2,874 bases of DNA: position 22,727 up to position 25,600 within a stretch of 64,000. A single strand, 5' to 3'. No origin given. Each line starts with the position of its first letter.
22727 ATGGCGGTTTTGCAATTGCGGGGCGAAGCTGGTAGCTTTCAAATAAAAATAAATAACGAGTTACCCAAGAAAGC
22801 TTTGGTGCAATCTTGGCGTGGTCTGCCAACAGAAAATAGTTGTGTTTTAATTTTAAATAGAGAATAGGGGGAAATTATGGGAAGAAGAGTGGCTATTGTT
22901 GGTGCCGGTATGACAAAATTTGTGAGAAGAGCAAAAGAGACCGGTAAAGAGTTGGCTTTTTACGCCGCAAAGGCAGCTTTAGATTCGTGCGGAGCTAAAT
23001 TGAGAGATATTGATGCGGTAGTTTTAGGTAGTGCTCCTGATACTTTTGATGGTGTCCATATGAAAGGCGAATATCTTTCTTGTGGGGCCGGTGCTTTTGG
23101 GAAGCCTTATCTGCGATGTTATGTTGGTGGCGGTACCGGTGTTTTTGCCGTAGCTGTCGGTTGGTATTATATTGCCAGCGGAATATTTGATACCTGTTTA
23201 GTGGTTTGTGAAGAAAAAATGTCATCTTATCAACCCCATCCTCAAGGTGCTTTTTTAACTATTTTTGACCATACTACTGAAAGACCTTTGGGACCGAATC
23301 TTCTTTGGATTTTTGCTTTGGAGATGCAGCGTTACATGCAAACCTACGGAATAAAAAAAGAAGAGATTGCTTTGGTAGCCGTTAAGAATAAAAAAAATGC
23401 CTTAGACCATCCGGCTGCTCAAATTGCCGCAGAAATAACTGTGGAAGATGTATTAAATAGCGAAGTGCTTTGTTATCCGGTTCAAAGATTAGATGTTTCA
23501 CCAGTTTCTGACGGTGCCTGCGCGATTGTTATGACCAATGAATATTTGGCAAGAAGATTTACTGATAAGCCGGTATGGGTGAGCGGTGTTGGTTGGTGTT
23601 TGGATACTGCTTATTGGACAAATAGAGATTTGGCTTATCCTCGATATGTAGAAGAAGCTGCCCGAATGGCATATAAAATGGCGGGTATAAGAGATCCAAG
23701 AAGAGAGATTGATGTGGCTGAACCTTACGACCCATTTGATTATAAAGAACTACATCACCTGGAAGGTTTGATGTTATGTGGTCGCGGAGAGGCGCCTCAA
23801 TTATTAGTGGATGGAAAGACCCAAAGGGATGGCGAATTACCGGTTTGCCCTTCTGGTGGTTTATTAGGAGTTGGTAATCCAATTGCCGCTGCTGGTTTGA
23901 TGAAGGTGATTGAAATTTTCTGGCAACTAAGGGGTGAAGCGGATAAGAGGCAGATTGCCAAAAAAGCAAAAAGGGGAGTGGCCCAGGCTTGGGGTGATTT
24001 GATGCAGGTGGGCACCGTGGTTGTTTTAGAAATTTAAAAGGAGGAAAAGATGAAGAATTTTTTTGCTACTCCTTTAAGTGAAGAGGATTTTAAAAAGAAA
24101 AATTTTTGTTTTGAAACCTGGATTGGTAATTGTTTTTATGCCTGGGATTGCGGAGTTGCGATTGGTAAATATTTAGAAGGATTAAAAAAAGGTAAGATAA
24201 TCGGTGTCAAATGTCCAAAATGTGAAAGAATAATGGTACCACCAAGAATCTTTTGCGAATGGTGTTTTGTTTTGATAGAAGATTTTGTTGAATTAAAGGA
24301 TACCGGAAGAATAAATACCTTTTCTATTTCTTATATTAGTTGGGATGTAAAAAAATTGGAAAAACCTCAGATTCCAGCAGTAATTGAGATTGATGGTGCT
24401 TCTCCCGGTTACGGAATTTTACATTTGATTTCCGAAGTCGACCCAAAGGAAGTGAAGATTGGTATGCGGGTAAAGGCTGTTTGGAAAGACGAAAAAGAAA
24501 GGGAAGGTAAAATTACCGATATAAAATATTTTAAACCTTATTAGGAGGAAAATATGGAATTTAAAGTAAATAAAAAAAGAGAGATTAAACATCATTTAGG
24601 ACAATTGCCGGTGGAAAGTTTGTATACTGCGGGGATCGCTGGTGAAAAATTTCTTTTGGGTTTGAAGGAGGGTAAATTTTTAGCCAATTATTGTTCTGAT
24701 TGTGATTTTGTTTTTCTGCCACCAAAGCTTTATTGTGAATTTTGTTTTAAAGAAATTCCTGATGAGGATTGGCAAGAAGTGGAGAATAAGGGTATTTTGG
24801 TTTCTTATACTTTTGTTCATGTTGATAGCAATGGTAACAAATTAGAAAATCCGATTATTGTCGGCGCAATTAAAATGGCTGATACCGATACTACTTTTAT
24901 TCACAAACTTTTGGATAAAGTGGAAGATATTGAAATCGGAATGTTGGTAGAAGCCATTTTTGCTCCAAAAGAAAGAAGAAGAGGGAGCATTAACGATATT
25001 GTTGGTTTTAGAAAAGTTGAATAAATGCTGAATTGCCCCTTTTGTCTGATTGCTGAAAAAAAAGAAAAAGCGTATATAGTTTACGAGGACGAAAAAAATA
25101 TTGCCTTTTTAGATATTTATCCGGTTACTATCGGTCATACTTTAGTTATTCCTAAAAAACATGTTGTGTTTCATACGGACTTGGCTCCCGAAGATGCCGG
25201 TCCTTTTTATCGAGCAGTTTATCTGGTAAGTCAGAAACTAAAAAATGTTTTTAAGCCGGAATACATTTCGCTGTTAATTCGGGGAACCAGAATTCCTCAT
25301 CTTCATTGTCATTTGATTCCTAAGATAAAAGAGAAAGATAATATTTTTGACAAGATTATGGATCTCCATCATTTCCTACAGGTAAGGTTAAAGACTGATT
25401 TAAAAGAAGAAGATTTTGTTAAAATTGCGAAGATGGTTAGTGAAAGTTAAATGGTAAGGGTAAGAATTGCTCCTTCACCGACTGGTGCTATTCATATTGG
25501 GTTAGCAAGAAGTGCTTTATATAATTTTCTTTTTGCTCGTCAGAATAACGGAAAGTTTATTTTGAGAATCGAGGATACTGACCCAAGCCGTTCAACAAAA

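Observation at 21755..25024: Four-gene cassette: two thiolase-fold paralogs stripped of all canonical catalytic residues, plus two DUF35 zinc-ribbon/OB proteins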

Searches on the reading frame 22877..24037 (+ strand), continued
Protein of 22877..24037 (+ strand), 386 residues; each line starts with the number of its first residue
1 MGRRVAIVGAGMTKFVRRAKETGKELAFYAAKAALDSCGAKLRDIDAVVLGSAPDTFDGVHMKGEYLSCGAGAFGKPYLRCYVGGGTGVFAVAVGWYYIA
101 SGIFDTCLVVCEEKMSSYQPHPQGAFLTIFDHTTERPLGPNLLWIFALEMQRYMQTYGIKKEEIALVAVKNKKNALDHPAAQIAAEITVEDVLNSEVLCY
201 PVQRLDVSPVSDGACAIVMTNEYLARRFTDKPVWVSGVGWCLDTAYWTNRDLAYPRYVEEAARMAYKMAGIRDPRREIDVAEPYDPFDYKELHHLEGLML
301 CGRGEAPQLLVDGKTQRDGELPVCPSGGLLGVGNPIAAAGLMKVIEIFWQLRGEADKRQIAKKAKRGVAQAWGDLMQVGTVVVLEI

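Call 81: find_encoding_contigs(protein=P0242, flank=6000, max_places=2)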
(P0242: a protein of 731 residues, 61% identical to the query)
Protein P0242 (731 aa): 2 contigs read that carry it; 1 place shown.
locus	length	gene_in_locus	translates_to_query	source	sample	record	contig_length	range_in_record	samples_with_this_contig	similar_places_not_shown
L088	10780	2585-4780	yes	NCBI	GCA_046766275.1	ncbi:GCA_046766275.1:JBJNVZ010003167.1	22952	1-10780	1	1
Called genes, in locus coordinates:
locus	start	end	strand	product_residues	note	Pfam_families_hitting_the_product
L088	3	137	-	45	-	?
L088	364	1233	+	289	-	-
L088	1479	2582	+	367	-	PF22691:Thiolase_C_1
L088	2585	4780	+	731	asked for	PF00108:Thiolase_N (faint), PF22691:Thiolase_C_1, PF01796:OB_ChsH2_C (weak)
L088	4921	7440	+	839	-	PF14814:UB2H (weak), PF00912:Transgly, PF00905:Transpeptidase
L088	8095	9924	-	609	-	PF12894:ANAPC4_WD40 (faint), PF23381:Beta-prop_IFT122_1st (faint), PF23414:Beta-prop_EML_2 (faint), PF24807:WD40_CDC20-Fz (faint), PF24814:WD40_Prp19 (faint), PF24817:WD40_WDHD1_1st (faint), PF25173:Beta-prop_WDR3_1st (weak), PF25174:Beta-prop_THOC3 (weak)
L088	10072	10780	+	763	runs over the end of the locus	PF03065:Glyco_hydro_57, PF09094:AmyA-A_glucT_m, PF09095:AmyA-gluTrfs_C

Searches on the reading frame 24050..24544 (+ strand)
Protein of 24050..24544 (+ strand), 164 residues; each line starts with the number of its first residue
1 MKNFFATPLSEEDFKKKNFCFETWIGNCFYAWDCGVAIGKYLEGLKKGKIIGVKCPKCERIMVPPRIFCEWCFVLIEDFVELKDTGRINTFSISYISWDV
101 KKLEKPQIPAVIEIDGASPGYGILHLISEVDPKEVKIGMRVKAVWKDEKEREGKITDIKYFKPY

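Call 3: search_protein_families(library=pfam, proteins=[window:24050-24544:+], max_evalue=0.01)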
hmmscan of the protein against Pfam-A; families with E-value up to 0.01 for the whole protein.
window:24050-24544:+ (164 aa): 2 families
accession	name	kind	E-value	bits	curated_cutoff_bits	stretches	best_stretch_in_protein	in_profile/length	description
PF01796.24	OB_ChsH2_C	-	2.2e-12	47.2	27.1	1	80-146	2-65/65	ChsH2, C-terminal OB-fold domain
PF12172.15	zf-ChsH2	-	4.4e-08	33.2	23.2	1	43-73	2-32/37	ChsH2, rubredoxin-like zinc ribbon domain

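Call 4: search_protein_families(library=ncbifam, proteins=[window:24050-24544:+], max_evalue=0.01)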
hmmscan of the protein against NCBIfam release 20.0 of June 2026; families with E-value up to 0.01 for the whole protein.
window:24050-24544:+ (164 aa): 0 families

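Call 42: search_solved_structures(query=window:24050-24544:+, max_evalue=1, show_alignments=3)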
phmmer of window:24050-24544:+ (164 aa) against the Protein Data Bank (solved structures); distinct sequences matched with E-value up to 1: 7.
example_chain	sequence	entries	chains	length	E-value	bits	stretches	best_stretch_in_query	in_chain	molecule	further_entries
3irb_A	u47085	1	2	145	2.2e-16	63.3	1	30-118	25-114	uncharacterized protein from DUF35 family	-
6esq_E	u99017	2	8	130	1.5e-05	28.1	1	47-158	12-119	Pfam DUF35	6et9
9vbo_H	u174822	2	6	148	3.1e-05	27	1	49-153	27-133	2,4-diacetylphloroglucinol biosynthesis protein PhlB family protein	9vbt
6ok1_B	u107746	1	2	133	6.9e-05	25.9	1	41-147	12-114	ChsH2(DUF35)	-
9myr_B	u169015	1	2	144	0.0011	22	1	40-160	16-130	Acyl dehydratase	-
9skh_E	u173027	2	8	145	0.0031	20.5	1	46-147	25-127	2,4-diacetylphloroglucinol biosynthesis protein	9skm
5m3k_B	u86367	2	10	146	0.94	12.4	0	47-146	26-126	2,4-diacetylphloroglucinol biosynthesis protein PhlB | 2,4-diacetylphloroglucinol biosynthesis protein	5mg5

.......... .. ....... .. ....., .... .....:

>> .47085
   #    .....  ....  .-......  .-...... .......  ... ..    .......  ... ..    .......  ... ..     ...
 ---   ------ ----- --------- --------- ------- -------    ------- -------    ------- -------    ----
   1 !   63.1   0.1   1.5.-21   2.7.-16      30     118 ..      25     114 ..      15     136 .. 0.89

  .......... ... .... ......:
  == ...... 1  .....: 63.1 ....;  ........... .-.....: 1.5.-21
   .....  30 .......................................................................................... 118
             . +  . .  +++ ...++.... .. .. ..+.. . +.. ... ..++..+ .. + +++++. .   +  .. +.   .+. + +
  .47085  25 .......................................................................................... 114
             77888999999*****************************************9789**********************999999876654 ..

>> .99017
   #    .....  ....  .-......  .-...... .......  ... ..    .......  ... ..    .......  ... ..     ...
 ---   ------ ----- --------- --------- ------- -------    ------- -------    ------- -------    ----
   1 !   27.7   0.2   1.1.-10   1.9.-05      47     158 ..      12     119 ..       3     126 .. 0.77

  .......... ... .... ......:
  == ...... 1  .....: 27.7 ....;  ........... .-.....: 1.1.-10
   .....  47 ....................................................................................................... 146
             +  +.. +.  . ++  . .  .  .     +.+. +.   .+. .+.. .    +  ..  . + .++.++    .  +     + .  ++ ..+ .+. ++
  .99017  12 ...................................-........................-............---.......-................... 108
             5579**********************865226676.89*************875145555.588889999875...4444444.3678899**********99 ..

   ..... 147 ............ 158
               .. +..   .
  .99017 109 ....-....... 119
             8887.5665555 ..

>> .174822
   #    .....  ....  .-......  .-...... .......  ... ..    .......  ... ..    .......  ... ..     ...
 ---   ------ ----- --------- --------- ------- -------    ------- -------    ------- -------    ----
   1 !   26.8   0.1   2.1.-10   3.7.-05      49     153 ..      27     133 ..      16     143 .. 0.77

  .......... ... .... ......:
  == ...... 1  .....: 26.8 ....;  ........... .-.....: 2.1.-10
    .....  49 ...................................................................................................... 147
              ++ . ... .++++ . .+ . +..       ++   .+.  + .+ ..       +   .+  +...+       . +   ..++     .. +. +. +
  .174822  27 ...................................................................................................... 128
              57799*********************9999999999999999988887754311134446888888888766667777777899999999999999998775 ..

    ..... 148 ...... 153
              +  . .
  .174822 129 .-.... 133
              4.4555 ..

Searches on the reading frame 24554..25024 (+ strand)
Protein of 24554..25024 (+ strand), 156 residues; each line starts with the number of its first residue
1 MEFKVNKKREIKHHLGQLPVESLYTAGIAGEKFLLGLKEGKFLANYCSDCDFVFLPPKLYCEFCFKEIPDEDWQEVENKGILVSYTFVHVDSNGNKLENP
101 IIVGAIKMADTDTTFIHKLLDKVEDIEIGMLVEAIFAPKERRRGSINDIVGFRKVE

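Call 3: search_protein_families(library=pfam, proteins=[window:24554-25024:+], max_evalue=0.01)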
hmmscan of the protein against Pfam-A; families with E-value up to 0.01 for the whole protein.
window:24554-25024:+ (156 aa): 2 families
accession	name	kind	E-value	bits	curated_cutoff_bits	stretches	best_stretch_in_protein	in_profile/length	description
PF12172.15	zf-ChsH2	-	2.3e-08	34.1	23.2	1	36-66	3-33/37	ChsH2, rubredoxin-like zinc ribbon domain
PF01796.24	OB_ChsH2_C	-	4.8e-08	33.3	27.1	1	73-136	1-64/65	ChsH2, C-terminal OB-fold domain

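Call 4: search_protein_families(library=ncbifam, proteins=[window:24554-25024:+], max_evalue=0.01)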
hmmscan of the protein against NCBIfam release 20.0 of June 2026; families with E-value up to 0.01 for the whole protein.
window:24554-25024:+ (156 aa): 0 families

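Call 43: search_solved_structures(query=window:24554-25024:+, max_evalue=1, show_alignments=2)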
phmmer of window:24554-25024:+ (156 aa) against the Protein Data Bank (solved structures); distinct sequences matched with E-value up to 1: 18.
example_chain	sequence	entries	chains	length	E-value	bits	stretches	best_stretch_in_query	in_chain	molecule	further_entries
3irb_A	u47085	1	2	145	6.5e-17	65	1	23-110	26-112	uncharacterized protein from DUF35 family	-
6esq_E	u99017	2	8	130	0.00058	22.9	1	42-138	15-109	Pfam DUF35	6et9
4woq_A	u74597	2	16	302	0.024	17.7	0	8-45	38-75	N-acetylneuraminate lyase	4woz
1f5z_A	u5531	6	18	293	0.026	17.6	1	8-46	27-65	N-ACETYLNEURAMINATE LYASE | N-ACETYL NEURAMINATE LYASE | N-ACETYL-NEURAMINATE LYASE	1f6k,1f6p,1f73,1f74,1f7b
6ok1_B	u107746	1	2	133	0.1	15.7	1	37-132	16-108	ChsH2(DUF35)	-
2h29_A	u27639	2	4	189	0.27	14.2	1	71-128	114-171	Probable nicotinate-nucleotide adenylyltransferase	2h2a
2y43_A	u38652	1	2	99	0.36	13.8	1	20-74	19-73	E3 UBIQUITIN-PROTEIN LIGASE RAD18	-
4imc_A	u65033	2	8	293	0.4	13.7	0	9-45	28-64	N-acetylneuraminate lyase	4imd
1ncj_A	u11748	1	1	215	0.42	13.6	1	90-121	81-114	PROTEIN (N-CADHERIN)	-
4nuq_A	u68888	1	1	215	0.46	13.5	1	90-120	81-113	Cadherin-2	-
2qvi_A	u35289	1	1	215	0.46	13.5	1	90-120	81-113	Cadherin-2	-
4ime_A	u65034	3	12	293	0.46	13.5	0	9-45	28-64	N-acetylneuraminate lyase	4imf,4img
4nup_A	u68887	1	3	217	0.47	13.5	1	90-120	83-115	N-CADHERIN EC1-2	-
5zjm_A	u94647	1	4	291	0.55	13.3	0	9-43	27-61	N-acetylneuraminate lyase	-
5zka_B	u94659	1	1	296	0.58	13.2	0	9-43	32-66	N-acetylneuraminate lyase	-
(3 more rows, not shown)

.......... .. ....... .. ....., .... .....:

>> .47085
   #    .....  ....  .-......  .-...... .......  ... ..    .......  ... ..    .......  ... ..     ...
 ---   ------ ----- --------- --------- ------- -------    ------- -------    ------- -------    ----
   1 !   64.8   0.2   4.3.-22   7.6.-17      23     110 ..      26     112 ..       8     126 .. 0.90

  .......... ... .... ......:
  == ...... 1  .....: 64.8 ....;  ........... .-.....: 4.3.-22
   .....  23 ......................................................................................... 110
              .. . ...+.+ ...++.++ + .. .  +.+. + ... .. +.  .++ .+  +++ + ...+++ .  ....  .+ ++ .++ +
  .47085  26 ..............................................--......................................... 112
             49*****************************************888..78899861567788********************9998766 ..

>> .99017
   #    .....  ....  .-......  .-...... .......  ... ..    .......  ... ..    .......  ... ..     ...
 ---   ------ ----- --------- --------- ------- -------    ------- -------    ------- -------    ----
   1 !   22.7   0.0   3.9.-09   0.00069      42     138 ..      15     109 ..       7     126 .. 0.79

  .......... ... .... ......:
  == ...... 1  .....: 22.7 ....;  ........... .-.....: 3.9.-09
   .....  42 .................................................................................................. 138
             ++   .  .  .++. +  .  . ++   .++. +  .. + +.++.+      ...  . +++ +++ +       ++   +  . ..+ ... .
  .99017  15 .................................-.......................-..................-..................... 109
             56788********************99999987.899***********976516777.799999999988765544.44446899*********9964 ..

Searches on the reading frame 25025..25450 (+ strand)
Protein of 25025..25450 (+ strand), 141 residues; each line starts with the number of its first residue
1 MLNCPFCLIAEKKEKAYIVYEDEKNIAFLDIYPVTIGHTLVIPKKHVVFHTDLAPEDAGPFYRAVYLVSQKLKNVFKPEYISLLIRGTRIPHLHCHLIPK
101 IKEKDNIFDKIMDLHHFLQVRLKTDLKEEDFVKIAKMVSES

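Call 3: search_protein_families(library=pfam, proteins=[window:25025-25450:+], max_evalue=0.01)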
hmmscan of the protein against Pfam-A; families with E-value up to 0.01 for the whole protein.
window:25025-25450:+ (141 aa): 3 families
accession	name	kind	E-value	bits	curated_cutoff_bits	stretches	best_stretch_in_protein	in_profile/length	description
PF01230.28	HIT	-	3.1e-17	63.4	21.5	1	13-100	3-95/98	HIT domain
PF11969.13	DcpS_C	-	2.6e-10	41.2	24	1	3-100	1-102/114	Scavenger mRNA decapping enzyme C-term binding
PF04677.20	CwfJ_C_1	-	0.0013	19.1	21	1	3-99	13-108/122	Protein similar to CwfJ C-terminus 1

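Call 4: search_protein_families(library=ncbifam, proteins=[window:25025-25450:+], max_evalue=0.01)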
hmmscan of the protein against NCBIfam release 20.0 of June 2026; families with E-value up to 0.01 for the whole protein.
window:25025-25450:+ (141 aa): 3 families
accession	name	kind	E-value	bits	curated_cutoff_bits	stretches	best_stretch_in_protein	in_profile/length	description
NF045834.1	M_plasma_HinT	exception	9.7e-11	42.5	130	1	6-99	2-100/102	histidine triad protein HinT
NF052622.1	ATPAdlTfActino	equivalog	1.8e-07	30.8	290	1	6-112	41-154/176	ATP adenylyltransferase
NF007965.0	PRK10687.1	equivalog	0.00049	20.2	206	1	9-66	10-67/119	purine nucleoside phosphoramidase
